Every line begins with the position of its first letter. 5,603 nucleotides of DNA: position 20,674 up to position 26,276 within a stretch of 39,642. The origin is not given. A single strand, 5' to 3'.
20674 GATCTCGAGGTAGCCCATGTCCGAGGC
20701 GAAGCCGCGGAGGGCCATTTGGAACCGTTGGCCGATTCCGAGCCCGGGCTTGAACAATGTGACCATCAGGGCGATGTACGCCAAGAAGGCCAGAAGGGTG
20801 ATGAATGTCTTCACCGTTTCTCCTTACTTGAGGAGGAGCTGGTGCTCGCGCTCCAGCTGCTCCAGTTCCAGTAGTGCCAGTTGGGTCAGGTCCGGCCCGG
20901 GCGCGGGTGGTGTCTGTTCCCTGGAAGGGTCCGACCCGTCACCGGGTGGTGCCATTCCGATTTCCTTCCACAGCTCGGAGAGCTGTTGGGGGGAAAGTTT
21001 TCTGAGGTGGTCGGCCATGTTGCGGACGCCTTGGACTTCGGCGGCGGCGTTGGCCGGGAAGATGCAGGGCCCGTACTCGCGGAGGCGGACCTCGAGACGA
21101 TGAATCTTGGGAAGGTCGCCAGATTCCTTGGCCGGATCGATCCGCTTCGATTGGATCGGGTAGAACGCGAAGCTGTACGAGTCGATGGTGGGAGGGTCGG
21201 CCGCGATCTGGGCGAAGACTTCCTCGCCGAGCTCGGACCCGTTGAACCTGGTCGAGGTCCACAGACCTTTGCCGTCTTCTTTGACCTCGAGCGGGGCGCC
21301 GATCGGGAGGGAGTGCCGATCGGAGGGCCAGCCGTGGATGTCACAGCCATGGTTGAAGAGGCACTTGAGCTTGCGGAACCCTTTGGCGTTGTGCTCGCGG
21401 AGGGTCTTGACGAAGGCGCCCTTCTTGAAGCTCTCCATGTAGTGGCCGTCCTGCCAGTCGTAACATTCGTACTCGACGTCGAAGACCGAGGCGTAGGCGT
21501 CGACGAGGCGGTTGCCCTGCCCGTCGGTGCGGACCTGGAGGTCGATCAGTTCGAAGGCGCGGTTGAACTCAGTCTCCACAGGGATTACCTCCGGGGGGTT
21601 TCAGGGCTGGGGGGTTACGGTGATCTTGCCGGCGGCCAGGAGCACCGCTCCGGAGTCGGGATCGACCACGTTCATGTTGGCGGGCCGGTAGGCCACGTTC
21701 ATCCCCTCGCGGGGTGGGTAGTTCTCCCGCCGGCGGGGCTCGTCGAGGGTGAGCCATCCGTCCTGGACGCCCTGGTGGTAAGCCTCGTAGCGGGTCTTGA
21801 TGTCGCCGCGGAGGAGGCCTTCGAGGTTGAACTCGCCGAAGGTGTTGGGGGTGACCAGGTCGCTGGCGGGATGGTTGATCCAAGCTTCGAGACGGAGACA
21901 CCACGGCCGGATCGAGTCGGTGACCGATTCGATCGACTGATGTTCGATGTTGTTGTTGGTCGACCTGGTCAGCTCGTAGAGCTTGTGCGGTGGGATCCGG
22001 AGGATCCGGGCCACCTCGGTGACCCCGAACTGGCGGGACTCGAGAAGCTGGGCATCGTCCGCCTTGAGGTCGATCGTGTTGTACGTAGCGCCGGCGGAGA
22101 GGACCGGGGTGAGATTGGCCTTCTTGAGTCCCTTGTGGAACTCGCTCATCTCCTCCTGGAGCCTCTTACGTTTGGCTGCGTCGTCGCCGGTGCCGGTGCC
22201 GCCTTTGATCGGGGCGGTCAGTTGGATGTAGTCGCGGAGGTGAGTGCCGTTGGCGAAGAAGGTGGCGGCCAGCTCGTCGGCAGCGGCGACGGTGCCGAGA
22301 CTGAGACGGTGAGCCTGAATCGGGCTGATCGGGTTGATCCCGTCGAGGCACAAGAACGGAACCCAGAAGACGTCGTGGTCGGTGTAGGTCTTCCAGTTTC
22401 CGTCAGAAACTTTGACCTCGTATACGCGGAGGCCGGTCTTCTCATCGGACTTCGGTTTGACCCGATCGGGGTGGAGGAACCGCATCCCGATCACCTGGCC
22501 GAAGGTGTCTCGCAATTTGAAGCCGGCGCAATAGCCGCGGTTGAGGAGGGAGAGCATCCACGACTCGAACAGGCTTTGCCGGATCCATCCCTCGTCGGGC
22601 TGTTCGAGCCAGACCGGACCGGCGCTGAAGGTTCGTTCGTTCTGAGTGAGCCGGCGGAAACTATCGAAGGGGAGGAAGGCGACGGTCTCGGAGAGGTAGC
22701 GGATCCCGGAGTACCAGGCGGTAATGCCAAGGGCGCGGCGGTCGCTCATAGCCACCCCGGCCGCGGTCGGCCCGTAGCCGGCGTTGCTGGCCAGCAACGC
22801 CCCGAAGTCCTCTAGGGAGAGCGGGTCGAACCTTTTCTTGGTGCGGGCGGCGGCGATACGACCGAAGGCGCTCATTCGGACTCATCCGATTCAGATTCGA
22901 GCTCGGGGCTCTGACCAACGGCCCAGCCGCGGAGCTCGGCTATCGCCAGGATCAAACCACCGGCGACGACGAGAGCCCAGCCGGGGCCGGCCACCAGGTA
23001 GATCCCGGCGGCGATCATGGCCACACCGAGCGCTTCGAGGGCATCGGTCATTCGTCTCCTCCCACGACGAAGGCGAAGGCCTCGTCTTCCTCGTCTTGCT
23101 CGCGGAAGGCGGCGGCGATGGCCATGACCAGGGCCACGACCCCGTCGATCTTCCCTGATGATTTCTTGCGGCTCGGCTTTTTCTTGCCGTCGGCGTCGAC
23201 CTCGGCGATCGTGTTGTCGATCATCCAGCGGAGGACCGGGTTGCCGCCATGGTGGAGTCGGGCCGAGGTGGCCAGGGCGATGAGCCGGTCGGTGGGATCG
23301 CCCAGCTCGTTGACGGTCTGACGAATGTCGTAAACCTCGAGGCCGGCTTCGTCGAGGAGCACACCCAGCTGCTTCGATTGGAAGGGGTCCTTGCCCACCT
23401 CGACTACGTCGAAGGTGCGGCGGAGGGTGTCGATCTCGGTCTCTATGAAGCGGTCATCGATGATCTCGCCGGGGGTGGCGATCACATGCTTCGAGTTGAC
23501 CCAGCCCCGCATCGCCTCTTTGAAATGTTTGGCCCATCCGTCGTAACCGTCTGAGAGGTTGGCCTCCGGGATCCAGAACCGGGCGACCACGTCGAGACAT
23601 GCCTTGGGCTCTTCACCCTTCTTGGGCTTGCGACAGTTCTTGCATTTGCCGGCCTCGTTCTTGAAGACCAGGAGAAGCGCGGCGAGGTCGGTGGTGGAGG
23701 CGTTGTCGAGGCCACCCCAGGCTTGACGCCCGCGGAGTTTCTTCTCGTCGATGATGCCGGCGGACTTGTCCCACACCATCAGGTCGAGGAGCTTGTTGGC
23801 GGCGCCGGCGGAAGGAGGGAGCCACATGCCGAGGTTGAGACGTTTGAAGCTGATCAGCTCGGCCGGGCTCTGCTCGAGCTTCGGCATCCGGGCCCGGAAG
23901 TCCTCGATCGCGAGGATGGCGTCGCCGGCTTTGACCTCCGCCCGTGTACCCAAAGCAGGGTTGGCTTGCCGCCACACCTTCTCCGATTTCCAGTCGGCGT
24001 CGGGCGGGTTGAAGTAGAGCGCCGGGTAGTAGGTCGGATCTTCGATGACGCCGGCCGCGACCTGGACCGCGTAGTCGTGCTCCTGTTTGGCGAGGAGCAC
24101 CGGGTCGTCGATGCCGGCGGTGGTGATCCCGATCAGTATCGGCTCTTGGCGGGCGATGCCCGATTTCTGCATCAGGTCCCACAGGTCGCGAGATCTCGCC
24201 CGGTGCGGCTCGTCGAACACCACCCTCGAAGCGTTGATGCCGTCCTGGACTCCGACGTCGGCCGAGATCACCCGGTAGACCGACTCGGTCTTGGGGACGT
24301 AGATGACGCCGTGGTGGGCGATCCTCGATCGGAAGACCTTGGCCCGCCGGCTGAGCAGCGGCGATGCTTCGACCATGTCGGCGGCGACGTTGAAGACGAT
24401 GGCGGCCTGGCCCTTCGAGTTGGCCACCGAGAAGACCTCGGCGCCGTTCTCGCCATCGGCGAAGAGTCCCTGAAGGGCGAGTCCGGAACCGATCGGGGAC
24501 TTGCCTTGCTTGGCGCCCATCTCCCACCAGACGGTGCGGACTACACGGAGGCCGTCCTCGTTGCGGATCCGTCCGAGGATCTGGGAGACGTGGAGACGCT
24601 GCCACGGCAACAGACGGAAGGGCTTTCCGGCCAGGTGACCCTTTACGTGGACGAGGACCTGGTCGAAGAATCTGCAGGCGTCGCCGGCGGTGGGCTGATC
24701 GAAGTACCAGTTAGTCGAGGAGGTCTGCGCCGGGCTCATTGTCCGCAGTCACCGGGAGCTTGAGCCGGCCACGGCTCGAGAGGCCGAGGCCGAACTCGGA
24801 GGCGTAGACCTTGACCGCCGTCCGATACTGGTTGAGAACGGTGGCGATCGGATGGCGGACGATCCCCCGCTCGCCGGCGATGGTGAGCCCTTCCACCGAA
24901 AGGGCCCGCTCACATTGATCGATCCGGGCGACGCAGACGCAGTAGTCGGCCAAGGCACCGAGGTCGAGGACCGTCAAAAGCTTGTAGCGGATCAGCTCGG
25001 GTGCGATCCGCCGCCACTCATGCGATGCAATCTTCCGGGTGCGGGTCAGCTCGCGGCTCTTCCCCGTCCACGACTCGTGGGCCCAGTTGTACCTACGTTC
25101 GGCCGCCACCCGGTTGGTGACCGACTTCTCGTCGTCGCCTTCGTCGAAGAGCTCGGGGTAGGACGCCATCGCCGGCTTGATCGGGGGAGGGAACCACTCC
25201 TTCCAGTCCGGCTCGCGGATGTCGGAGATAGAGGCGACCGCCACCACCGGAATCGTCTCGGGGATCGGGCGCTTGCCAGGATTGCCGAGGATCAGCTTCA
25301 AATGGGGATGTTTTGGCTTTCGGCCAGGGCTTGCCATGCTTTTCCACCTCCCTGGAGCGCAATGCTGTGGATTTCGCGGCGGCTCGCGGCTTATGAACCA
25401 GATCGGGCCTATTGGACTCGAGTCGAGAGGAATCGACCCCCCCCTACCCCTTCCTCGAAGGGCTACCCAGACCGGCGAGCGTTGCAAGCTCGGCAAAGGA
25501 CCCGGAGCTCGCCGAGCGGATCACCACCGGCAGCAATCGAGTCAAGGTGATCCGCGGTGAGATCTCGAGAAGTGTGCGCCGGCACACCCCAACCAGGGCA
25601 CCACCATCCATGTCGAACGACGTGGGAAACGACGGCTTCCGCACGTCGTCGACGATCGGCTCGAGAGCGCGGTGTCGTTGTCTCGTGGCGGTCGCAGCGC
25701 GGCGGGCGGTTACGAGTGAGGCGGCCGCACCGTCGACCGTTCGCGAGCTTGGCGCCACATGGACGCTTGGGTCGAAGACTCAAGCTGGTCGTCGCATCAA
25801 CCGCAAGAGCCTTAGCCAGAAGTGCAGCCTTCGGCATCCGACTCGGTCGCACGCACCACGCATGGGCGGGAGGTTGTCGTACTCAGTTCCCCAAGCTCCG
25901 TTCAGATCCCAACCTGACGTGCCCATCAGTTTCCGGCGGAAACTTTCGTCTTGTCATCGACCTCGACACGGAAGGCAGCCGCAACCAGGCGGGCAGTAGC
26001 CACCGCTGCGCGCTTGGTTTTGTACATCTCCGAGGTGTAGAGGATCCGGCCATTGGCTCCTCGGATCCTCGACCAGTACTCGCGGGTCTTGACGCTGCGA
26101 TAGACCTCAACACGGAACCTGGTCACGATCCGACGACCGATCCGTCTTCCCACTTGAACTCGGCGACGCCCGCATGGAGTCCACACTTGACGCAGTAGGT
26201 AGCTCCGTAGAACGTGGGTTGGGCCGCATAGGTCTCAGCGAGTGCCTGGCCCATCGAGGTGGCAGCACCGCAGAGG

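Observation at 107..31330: Dispersed parS-like palindrome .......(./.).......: five exact copies plus degenerate and half sites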

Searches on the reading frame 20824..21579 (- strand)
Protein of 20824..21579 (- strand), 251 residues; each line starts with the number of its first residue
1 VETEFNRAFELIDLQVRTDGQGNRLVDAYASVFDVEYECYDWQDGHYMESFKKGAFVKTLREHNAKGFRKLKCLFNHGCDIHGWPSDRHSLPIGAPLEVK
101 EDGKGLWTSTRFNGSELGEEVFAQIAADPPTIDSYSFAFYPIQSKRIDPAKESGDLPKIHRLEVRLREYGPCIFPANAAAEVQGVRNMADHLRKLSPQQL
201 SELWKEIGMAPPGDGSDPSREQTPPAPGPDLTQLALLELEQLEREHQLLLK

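Call 99: search_protein_families(library=phrogs, proteins=[window:20824-21579:-], max_evalue=0.0001)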
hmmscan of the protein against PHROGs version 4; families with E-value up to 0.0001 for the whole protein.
window:20824-21579:- (251 aa): 3 families
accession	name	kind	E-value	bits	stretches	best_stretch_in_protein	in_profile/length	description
phrog_80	-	head and packaging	3.1e-23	83.8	1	14-241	224-430/607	head maturation protease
phrog_3244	-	head and packaging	8.6e-13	49.7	1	18-196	27-190/326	head maturation protease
phrog_10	-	head and packaging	3.7e-05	23.9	1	10-144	9-128/752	major head protein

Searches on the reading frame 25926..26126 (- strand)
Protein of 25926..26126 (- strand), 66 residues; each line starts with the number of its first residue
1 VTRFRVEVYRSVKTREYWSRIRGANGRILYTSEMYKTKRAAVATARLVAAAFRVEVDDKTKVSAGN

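Call 65: search_protein_families(library=pfam, proteins=[window:25926-26126:-], max_evalue=0.05)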
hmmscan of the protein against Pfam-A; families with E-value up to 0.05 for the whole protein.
window:25926-26126:- (66 aa): 1 family
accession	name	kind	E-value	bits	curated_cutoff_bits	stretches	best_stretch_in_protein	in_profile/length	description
PF07411.17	DUF1508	-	0.00021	21.6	22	1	20-42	9-31/48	Domain of unknown function (DUF1508)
